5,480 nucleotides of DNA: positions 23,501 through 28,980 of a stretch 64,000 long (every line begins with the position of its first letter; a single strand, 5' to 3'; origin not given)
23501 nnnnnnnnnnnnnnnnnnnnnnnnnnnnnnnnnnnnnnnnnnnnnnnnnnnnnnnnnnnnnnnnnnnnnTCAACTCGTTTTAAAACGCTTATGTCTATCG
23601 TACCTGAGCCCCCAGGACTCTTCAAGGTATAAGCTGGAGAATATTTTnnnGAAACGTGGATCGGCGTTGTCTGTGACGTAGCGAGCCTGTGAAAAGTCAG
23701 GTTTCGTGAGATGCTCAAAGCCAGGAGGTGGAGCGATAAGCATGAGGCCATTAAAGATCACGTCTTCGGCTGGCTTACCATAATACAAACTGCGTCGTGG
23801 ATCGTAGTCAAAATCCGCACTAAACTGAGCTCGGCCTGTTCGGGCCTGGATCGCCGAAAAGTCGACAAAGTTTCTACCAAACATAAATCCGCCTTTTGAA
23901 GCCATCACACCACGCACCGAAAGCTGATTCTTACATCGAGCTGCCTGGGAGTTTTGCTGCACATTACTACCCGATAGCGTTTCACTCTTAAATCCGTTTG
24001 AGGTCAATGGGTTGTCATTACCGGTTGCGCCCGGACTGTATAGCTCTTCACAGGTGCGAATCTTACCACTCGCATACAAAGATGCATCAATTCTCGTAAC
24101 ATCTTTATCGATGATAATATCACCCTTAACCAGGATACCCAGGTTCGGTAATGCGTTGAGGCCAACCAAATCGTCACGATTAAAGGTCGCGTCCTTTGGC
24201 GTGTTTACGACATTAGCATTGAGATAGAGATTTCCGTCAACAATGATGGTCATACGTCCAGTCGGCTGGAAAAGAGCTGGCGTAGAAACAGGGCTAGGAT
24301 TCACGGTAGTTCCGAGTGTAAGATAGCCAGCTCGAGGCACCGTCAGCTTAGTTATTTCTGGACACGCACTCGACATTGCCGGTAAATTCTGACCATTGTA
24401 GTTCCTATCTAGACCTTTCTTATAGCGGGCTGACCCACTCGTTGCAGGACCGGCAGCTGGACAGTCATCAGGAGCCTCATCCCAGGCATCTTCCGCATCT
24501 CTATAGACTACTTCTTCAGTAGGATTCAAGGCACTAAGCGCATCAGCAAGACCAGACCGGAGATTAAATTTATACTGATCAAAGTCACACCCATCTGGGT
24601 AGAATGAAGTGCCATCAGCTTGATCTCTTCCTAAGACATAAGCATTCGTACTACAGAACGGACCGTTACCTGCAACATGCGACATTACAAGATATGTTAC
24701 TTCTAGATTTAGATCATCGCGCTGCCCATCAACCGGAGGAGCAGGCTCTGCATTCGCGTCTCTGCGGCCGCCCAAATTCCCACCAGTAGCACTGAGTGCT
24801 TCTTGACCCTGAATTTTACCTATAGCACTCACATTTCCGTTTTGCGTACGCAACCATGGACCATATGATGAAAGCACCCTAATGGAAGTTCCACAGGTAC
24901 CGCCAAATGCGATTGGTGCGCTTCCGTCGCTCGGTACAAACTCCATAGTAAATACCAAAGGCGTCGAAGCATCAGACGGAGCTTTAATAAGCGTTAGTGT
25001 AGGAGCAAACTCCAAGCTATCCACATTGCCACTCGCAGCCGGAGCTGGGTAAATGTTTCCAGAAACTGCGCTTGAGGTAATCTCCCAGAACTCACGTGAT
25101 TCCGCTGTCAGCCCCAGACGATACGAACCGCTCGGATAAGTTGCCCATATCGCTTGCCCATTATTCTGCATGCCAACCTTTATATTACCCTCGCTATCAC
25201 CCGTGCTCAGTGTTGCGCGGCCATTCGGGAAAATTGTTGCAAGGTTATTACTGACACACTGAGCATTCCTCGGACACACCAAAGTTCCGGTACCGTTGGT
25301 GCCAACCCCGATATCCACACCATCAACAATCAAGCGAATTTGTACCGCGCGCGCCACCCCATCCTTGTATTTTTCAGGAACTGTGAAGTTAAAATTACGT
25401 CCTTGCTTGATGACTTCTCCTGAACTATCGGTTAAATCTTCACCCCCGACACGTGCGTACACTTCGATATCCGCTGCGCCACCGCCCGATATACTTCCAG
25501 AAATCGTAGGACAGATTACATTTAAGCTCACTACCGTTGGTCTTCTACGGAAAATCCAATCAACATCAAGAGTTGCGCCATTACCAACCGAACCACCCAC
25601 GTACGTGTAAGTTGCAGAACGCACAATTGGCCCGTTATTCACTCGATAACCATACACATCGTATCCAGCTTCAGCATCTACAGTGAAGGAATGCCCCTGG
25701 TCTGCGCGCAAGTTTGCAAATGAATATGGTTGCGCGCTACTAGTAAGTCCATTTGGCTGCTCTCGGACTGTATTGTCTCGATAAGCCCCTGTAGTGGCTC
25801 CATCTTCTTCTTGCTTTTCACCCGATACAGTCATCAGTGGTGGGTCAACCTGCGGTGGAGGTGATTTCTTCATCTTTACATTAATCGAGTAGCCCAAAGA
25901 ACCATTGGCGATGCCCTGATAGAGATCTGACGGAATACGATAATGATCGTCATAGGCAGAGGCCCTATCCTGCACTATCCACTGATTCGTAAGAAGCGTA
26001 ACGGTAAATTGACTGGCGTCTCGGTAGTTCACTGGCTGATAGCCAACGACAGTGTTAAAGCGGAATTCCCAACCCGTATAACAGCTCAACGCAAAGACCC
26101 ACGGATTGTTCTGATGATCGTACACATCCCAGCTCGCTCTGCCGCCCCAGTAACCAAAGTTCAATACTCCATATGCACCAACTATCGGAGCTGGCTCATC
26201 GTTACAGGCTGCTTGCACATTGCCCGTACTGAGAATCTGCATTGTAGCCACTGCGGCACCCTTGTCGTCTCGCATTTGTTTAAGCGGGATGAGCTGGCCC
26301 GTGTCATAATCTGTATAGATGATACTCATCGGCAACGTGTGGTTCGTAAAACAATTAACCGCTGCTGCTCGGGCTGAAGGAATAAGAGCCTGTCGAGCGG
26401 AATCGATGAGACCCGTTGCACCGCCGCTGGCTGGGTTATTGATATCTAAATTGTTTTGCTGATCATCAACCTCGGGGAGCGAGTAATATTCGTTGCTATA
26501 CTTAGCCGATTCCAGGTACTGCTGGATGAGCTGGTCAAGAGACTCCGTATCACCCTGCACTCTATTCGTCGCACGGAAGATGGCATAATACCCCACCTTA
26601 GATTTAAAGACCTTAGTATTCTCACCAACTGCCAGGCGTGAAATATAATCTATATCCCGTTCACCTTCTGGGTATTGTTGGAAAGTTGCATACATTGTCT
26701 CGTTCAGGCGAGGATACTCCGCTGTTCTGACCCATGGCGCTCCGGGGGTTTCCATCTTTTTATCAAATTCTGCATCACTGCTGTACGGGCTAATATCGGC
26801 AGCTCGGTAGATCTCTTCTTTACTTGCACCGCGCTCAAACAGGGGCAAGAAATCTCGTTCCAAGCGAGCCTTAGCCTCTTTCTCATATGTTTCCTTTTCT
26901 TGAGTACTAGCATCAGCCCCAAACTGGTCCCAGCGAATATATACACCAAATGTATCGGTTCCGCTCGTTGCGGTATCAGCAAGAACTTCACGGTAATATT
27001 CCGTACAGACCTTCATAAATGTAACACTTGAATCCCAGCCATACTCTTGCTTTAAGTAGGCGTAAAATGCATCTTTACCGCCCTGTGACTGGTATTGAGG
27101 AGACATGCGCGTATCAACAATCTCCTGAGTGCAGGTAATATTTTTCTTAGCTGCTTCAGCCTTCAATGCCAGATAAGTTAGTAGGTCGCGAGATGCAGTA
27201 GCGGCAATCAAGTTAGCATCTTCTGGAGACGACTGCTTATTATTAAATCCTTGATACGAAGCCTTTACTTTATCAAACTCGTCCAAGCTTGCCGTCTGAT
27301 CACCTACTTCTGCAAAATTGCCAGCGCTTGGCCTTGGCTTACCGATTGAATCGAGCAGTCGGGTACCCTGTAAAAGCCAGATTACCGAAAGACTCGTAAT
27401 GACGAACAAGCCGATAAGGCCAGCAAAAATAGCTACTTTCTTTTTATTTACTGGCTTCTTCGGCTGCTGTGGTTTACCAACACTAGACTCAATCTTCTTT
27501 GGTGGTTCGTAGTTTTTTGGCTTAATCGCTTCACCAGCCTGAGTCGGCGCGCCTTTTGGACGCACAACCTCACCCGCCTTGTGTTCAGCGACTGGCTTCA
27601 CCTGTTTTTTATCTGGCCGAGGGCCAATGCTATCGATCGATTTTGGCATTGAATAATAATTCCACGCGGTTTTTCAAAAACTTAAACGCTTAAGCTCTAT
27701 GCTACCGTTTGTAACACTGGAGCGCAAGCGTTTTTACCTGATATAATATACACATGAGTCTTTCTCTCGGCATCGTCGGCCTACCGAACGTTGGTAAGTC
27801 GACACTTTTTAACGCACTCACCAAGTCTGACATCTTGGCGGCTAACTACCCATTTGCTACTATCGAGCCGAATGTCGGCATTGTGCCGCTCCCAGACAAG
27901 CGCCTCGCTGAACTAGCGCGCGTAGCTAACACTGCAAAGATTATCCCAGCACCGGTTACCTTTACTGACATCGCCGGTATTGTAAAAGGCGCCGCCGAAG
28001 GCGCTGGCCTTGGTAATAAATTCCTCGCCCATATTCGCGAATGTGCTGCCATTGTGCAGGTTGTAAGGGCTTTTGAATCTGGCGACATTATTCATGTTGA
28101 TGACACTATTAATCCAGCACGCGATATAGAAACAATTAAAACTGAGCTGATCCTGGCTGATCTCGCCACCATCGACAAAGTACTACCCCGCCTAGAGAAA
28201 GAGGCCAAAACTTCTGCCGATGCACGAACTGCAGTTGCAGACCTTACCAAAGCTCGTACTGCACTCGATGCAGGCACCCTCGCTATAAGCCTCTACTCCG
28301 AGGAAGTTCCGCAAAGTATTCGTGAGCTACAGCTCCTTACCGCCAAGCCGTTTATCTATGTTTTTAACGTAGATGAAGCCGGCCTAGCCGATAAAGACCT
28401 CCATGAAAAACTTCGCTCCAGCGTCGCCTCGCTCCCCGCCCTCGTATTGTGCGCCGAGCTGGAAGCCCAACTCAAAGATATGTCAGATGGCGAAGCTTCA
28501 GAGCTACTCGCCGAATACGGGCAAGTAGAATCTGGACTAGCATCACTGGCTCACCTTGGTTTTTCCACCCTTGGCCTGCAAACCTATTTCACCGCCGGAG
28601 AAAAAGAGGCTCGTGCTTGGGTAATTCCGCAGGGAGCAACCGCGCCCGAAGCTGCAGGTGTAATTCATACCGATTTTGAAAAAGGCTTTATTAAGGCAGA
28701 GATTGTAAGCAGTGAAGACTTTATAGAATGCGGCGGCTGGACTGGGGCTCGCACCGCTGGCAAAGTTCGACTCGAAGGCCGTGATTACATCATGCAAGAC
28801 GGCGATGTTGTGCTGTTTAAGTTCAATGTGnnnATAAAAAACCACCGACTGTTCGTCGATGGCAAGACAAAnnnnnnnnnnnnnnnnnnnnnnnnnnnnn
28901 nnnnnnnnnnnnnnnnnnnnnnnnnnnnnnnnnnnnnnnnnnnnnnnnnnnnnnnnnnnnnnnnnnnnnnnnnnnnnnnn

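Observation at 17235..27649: Two giant paralogous surface proteins share an unrecognised ~450-aa C-terminal module and sit directly upstream of pilM, co-oriented with it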

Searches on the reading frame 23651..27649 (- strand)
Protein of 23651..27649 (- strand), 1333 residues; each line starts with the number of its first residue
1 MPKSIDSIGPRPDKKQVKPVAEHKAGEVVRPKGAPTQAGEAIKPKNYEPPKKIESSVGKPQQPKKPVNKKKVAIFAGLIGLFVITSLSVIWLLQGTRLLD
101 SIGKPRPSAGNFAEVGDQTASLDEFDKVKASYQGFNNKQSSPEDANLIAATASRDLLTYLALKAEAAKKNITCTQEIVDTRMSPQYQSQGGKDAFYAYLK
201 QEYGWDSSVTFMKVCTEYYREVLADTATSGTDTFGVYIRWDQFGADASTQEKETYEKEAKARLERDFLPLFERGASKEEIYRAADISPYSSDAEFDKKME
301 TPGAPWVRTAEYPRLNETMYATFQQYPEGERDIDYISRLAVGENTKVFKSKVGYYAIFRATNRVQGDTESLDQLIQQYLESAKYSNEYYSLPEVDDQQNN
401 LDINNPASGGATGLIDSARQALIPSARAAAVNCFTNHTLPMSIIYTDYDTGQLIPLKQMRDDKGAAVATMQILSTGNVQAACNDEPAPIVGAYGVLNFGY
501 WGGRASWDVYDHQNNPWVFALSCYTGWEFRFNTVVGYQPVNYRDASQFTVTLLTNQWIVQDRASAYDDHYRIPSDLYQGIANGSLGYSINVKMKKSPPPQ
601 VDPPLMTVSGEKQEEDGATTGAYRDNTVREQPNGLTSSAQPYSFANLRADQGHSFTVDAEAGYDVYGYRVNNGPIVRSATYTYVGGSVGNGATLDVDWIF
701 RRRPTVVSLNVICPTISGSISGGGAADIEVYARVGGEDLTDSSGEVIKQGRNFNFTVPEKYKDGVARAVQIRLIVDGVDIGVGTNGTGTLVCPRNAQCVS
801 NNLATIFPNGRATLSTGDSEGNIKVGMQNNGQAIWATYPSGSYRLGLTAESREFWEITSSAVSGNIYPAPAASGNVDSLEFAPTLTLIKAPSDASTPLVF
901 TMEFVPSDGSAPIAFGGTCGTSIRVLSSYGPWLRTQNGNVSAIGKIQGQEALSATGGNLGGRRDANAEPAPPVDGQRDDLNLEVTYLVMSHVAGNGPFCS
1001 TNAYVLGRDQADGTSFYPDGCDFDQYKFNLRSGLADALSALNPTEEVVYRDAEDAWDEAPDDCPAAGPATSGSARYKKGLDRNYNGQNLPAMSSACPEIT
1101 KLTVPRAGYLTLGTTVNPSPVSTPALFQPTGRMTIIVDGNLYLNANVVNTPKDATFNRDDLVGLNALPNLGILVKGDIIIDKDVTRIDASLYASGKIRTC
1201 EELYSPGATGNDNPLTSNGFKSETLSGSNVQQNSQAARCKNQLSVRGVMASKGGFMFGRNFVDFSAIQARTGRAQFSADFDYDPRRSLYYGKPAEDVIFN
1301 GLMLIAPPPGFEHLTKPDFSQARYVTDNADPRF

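Call 7: search_protein_families(library=pfam, proteins=[window:23651-27649:-], max_evalue=0.01)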
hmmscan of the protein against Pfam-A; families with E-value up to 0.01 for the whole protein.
window:23651-27649:- (1333 aa): 0 families

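Call 38: search_protein_families(library=ncbifam, proteins=[window:23651-27649:-], max_evalue=0.01)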
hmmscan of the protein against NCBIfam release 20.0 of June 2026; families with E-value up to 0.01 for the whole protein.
window:23651-27649:- (1333 aa): 0 families

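Call 76: search_protein_families(library=pfam, alignment_id=A4, max_evalue=0.01)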
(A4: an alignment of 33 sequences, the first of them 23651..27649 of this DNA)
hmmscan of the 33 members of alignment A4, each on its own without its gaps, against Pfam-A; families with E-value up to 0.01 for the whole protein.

A. member 1, window:23651-27649:- (1333 aa): 0 families

B. families by the number of members that match (of 33 scanned): 9 families
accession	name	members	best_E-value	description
PF13624.11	SurA_N_3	24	5.2e-11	SurA-like N-terminal domain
PF13623.11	SurA_N_2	17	4.6e-12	SurA-like N-terminal domain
PF13620.12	CarboxypepD_reg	2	0.00059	Carboxypeptidase regulatory-like domain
PF13145.12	Rotamase_2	2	0.0045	PPIC-type PPIASE domain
PF01453.30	B_lectin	1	1.4e-05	D-mannose binding lectin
PF05140.19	ResB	1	0.0027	ResB-like family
PF09312.16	SurA_N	1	0.0031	SurA N-terminal domain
PF03775.22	MinC_C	1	0.008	Septum formation inhibitor MinC, C-terminal domain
PF12911.12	OppC_N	1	0.0096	N-terminal TM domain of oligopeptide transport permease C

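Call 77: search_solved_structures(query=A4, max_evalue=0.1)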
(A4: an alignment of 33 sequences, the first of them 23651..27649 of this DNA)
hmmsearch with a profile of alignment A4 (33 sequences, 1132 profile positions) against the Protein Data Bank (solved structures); distinct sequences matched with E-value up to 0.1: 3.
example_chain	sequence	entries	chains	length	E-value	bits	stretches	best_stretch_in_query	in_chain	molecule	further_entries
3nrk_A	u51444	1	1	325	0.00057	21.5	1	73-167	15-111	LIC12922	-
6bhf_A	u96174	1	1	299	0.0044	18.5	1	54-124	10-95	Putative peptidyl-prolyl cis-trans isomerase HP_0175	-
5ez1_A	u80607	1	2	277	0.034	15.6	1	67-124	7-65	Putative peptidyl-prolyl cis-trans isomerase HP_0175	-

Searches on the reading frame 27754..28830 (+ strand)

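Call 11: search_protein_families(library=pfam, proteins=[window:27754-28830:+], max_evalue=0.001)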
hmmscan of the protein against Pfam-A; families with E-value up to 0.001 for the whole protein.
window:27754-28830:+ (359 aa): 3 families
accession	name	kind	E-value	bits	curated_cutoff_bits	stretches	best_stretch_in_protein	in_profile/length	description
PF06071.19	YchF-GTPase_C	-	4.5e-38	129.7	27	1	275-358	1-84/84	Protein of unknown function (DUF933)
PF01926.29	MMR_HSR1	-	1.3e-21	77.2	21.9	1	5-120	2-97/113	50S ribosome-binding GTPase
PF02421.24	FeoB_N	-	8.2e-08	32.3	27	1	6-45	4-43/156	Ferrous iron transport protein B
